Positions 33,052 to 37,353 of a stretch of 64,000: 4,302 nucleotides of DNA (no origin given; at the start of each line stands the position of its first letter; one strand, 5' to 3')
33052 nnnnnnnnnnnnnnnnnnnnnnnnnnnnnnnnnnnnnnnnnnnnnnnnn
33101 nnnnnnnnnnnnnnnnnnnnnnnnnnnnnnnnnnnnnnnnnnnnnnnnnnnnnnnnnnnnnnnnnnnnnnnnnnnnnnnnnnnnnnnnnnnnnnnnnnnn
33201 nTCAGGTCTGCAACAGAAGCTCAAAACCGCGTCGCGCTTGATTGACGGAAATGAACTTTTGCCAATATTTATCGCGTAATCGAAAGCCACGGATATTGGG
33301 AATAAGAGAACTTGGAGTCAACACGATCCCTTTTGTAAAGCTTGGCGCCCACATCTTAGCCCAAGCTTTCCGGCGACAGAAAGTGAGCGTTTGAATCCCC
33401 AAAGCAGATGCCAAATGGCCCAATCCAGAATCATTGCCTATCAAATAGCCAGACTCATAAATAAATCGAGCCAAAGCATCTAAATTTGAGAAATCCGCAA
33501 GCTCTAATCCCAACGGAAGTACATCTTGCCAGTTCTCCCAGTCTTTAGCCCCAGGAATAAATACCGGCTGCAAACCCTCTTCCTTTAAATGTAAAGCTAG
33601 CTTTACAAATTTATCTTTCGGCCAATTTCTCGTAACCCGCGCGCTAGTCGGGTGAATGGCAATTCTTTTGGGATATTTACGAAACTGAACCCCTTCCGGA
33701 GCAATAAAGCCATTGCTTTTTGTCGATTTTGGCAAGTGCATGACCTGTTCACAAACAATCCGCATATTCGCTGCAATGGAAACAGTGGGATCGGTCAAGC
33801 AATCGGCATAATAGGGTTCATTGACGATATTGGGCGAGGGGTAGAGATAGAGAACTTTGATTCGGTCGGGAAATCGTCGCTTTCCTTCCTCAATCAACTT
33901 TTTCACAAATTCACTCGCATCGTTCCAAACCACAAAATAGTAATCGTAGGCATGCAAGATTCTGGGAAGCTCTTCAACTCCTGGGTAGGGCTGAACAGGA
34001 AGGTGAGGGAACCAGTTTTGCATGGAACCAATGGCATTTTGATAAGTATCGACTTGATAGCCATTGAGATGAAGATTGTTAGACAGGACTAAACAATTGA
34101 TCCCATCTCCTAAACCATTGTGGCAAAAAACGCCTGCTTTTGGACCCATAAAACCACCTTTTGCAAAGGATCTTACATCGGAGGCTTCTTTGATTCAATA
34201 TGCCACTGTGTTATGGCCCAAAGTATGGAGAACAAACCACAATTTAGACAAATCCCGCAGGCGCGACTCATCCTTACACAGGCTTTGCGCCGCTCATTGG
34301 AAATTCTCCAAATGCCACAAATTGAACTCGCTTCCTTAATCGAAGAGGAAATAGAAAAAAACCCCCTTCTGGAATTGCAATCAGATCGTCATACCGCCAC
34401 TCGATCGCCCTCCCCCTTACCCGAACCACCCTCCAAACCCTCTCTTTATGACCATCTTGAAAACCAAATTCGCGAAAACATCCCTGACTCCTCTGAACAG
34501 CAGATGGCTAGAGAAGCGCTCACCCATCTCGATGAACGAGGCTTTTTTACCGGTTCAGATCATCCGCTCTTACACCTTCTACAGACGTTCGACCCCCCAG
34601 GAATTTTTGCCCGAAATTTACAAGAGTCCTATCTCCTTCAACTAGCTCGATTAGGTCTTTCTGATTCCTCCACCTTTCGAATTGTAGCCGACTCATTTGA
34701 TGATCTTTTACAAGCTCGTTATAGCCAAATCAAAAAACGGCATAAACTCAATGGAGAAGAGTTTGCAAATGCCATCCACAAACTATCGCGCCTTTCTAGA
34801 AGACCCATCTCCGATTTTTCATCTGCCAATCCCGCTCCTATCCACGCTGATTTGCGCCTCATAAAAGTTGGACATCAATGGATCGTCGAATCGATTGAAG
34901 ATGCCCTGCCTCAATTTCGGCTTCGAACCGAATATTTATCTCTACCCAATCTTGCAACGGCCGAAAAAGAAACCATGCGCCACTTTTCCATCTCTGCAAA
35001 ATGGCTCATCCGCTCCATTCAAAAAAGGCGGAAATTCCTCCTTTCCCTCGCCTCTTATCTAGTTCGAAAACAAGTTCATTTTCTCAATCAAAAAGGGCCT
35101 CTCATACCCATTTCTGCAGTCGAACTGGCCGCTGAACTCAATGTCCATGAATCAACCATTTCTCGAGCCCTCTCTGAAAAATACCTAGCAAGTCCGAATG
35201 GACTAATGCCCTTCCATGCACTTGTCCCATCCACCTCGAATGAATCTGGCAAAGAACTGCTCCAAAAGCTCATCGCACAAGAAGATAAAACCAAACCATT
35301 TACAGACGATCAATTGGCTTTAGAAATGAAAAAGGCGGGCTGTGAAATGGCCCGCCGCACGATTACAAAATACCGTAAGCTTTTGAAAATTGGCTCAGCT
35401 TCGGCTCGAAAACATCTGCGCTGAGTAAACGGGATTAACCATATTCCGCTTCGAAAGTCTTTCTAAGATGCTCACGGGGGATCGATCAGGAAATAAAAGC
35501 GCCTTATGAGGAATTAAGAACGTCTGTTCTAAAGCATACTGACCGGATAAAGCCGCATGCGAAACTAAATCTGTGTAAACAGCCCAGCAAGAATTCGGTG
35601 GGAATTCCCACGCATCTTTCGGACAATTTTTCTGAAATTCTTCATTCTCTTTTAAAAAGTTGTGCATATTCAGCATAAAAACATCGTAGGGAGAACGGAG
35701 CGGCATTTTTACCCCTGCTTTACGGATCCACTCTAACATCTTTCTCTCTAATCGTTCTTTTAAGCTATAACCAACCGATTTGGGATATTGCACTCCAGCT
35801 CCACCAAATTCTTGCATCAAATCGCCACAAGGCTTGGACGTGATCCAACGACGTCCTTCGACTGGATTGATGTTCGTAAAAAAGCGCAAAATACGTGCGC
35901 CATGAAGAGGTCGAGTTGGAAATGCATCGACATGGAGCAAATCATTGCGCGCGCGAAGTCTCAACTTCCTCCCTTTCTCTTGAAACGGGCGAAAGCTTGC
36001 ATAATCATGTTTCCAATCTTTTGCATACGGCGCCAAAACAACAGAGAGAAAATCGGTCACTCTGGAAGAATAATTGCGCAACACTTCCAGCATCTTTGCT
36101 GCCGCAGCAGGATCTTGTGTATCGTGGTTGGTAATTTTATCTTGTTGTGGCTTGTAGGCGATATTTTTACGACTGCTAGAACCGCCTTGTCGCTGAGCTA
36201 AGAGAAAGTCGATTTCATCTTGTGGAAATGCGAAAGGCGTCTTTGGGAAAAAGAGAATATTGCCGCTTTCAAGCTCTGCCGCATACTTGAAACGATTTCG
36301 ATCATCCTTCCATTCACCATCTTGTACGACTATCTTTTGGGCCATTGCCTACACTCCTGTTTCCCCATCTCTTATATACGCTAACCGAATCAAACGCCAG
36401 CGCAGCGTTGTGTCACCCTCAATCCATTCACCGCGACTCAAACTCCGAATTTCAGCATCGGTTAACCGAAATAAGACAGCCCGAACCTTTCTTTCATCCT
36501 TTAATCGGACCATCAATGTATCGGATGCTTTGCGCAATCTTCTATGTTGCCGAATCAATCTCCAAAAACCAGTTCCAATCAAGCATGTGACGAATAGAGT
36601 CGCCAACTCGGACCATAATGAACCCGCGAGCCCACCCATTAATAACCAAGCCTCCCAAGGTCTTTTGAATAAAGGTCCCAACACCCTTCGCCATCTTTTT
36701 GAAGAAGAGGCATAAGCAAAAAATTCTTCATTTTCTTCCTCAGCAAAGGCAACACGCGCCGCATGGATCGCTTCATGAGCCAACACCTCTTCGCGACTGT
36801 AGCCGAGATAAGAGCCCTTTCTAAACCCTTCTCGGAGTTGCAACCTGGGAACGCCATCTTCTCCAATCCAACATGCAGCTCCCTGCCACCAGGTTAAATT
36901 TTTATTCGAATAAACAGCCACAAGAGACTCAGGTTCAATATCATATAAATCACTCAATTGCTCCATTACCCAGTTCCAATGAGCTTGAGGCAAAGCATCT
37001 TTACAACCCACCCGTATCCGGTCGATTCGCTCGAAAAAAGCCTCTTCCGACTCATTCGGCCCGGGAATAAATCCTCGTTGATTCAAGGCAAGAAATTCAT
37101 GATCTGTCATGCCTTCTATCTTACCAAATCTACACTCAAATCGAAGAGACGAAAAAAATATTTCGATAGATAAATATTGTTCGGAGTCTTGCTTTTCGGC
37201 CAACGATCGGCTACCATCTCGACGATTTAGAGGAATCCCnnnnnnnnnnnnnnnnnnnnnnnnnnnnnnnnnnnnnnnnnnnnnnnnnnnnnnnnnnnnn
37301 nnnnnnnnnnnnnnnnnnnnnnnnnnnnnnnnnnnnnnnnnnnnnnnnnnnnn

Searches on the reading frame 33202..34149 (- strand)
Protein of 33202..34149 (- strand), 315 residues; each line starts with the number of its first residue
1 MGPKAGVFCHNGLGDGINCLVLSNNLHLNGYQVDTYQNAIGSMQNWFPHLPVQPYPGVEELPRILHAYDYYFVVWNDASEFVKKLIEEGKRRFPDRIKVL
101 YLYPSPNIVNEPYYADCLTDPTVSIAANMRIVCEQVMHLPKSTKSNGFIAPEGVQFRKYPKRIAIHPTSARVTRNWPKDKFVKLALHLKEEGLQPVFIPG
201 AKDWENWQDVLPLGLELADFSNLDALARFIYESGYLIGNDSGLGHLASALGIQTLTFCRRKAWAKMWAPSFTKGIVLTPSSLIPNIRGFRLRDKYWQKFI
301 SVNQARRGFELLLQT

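Call 15: search_protein_families(library=pfam, proteins=[window:33202-34149:-], max_evalue=0.00001)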
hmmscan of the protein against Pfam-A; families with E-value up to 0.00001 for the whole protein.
window:33202-34149:- (315 aa): 1 family
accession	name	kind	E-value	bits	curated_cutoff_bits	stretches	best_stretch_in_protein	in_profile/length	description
PF01075.23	Glyco_transf_9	-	7.2e-13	48.9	22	1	160-256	105-207/247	Glycosyltransferase family 9 (heptosyltransferase)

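Call 72: search_protein_families(library=ncbifam, proteins=[window:33202-34149:-], max_evalue=0.00001)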
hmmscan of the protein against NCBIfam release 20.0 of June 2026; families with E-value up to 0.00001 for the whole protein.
window:33202-34149:- (315 aa): 1 family
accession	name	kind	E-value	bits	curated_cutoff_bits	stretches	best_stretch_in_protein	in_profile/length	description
TIGR02193.1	heptsyl_trn_I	equivalog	4.4e-10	39.3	185.3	1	157-256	178-279/320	lipopolysaccharide heptosyltransferase I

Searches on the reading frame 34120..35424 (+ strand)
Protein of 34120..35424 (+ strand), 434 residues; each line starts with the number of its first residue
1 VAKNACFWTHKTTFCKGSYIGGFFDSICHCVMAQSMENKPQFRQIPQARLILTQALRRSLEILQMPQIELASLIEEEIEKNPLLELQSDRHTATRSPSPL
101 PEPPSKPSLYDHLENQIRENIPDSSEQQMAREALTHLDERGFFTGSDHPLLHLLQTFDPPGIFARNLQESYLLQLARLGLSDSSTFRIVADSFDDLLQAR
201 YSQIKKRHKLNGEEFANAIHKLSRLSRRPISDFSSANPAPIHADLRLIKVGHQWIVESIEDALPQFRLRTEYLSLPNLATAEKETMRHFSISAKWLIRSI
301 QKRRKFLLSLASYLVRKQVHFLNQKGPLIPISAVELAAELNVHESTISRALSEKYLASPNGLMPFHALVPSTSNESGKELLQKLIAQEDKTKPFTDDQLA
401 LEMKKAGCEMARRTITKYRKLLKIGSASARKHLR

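Call 15: search_protein_families(library=pfam, proteins=[window:34120-35424:+], max_evalue=0.00001)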
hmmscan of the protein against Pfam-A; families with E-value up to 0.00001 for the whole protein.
window:34120-35424:+ (434 aa): 3 families
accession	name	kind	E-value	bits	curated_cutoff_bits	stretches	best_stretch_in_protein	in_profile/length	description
PF04552.19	Sigma54_DBD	-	2.2e-36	125.5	22.8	1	290-431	8-159/160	Sigma-54, DNA binding domain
PF04963.19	Sigma54_CBD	-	2.6e-30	106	22.9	1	105-272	8-185/185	Sigma-54 factor, core binding domain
PF00309.25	Sigma54_AID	-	1.2e-10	41.4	23.8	1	48-86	8-46/46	Sigma-54 factor, Activator interacting domain (AID)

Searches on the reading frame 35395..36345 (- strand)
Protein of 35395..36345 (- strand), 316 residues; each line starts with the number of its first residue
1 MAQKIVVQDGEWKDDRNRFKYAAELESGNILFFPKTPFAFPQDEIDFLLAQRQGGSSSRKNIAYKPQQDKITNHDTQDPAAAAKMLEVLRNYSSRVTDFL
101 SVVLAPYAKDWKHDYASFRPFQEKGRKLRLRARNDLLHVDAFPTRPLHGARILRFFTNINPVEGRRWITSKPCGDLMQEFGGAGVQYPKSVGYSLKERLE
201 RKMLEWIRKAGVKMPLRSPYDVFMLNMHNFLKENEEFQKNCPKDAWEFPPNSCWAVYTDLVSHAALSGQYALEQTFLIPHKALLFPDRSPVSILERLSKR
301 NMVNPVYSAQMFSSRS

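Call 5: search_protein_families(library=pfam, proteins=[window:35395-36345:-], max_evalue=1)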
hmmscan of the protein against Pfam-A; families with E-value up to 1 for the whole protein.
window:35395-36345:- (316 aa): 1 family
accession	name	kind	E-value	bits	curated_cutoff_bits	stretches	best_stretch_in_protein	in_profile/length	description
PF11004.14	Kdo_hydroxy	-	1.6e-88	297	25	1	20-302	7-275/275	3-deoxy-D-manno-oct-2-ulosonic acid (Kdo) hydroxylase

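Call 72: search_protein_families(library=ncbifam, proteins=[window:35395-36345:-], max_evalue=0.00001)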
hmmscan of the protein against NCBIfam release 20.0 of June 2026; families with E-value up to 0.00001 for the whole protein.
window:35395-36345:- (316 aa): 1 family
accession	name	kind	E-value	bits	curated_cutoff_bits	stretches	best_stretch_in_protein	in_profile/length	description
NF053719.1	KdoHdxKdoO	equivalog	7.5e-63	212.2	300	1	11-303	8-289/289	Kdo hydroxylase KdoO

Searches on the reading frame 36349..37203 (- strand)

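Call 5: search_protein_families(library=pfam, proteins=[window:36349-37203:-], max_evalue=1)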
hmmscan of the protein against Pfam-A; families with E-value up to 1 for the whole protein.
window:36349-37203:- (284 aa): 4 families
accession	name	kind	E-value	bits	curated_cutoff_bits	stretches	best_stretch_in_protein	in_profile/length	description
PF01506.24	HCV_NS5a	-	0.034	14.4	20.5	1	76-87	8-19/23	Hepatitis C virus non-structural 5a protein membrane anchor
PF05421.16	DUF751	-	0.086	14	27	1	175-197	27-49/60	Protein of unknown function (DUF751)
PF20683.2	DUF6819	-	0.21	11.7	23.5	1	73-110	64-101/171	Domain of unknown function (DUF6819)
PF00167.24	FGF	-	0.28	11.6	24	0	27-51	45-69/124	Fibroblast growth factor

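Call 72: search_protein_families(library=ncbifam, proteins=[window:36349-37203:-], max_evalue=0.00001)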
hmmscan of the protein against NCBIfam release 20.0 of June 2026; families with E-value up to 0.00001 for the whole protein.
window:36349-37203:- (284 aa): 0 families
